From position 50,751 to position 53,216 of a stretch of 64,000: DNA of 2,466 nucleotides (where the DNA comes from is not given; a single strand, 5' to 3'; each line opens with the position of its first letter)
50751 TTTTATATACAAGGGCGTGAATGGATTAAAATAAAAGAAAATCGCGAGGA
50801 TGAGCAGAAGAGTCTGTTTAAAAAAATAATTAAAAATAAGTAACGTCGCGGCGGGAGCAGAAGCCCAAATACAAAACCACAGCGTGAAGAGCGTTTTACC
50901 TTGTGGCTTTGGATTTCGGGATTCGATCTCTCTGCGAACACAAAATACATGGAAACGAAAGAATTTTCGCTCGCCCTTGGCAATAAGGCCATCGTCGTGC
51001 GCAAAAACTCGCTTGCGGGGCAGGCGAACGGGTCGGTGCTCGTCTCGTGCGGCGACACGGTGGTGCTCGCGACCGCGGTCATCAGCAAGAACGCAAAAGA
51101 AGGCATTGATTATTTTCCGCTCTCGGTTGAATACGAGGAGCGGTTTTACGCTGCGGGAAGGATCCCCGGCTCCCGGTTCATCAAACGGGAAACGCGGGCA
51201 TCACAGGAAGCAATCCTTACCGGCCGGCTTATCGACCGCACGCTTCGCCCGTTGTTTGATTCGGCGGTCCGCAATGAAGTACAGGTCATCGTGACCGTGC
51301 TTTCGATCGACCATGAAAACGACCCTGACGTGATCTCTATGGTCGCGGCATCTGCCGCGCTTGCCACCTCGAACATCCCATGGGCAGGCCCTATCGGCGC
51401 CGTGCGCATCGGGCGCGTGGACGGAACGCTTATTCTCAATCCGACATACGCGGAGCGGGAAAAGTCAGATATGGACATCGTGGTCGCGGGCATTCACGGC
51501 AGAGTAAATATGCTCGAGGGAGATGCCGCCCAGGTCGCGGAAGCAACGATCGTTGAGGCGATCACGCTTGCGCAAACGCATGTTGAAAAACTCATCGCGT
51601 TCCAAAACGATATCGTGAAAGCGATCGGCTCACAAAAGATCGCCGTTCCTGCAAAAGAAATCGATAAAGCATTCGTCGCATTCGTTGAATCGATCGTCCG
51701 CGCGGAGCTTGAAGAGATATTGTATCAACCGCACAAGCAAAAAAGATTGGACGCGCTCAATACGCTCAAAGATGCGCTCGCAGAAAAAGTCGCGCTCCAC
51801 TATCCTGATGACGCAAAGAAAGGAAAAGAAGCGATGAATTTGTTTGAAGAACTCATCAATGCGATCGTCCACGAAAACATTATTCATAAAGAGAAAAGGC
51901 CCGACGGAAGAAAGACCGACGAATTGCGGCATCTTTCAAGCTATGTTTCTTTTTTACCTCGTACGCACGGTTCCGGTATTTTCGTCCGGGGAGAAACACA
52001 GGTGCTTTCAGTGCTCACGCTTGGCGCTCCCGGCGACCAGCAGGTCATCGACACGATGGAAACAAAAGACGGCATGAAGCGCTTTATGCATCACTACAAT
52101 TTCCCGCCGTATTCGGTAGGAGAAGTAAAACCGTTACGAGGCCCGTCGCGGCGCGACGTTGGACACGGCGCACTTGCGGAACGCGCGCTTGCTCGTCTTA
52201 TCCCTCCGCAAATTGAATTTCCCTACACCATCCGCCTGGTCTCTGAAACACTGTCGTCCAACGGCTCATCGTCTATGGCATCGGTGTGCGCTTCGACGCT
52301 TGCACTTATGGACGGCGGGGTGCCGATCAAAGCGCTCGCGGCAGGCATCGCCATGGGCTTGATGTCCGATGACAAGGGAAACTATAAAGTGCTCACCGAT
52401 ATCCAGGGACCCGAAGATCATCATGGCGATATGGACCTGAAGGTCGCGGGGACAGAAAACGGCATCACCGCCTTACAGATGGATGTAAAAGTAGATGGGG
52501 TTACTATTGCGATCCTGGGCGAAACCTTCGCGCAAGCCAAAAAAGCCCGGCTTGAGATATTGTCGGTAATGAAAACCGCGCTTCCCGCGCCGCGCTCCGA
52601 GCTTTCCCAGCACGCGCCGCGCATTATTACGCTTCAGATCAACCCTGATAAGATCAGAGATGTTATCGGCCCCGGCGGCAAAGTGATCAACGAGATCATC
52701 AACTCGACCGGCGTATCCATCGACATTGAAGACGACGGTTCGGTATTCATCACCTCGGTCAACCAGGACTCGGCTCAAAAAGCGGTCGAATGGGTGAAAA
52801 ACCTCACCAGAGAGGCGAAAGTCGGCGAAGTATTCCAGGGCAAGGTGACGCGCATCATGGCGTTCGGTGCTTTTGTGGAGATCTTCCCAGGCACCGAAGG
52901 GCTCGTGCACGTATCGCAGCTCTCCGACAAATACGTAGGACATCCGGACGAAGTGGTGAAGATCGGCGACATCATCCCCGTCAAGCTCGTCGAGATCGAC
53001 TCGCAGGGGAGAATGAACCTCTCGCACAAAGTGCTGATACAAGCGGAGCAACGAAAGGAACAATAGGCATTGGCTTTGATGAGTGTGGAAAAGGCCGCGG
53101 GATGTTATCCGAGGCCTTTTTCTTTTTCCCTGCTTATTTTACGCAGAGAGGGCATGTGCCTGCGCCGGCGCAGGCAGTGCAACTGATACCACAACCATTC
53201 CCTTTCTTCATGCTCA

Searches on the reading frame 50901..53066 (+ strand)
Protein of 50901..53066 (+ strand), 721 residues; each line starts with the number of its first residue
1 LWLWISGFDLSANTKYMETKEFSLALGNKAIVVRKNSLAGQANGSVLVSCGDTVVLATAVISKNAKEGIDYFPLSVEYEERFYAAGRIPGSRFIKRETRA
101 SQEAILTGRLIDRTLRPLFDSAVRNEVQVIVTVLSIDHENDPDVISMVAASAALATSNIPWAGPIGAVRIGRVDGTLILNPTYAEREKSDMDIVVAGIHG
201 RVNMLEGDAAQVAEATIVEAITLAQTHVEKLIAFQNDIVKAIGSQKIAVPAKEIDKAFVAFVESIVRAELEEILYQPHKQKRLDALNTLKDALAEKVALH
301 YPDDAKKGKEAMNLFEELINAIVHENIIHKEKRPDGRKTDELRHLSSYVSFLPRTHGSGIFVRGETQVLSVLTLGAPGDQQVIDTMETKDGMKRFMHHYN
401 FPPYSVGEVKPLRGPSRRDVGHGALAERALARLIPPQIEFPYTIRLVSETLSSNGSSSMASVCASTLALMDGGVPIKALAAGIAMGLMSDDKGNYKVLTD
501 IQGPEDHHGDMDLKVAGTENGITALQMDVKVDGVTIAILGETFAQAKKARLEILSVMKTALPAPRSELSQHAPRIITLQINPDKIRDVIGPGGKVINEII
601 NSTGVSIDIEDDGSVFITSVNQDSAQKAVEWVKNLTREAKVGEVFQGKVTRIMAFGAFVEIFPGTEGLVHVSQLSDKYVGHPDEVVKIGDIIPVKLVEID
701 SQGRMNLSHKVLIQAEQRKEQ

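Call 85: search_protein_families(library=pfam, proteins=[window:50901-53066:+], max_evalue=0.0001)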
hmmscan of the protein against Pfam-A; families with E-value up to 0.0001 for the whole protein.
window:50901-53066:+ (721 aa): 5 families
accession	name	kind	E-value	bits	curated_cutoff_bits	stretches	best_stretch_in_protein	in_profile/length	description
PF01138.27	RNase_PH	-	1.5e-50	171.4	25.5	2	32-160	6-130/130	3' exoribonuclease family, domain 1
PF00575.29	S1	-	5.4e-22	78.4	22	1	639-710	2-74/74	S1 RNA binding domain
PF03725.20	RNase_PH_C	-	5.5e-17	61.9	20.8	1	163-225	1-65/67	3' exoribonuclease family, domain 2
PF00013.35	KH_1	-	2.5e-11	43.6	21.5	1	576-633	2-65/66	KH domain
PF03726.19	PNPase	-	6e-10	39.9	24.6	1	260-338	4-81/81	Polyribonucleotide nucleotidyltransferase, RNA binding domain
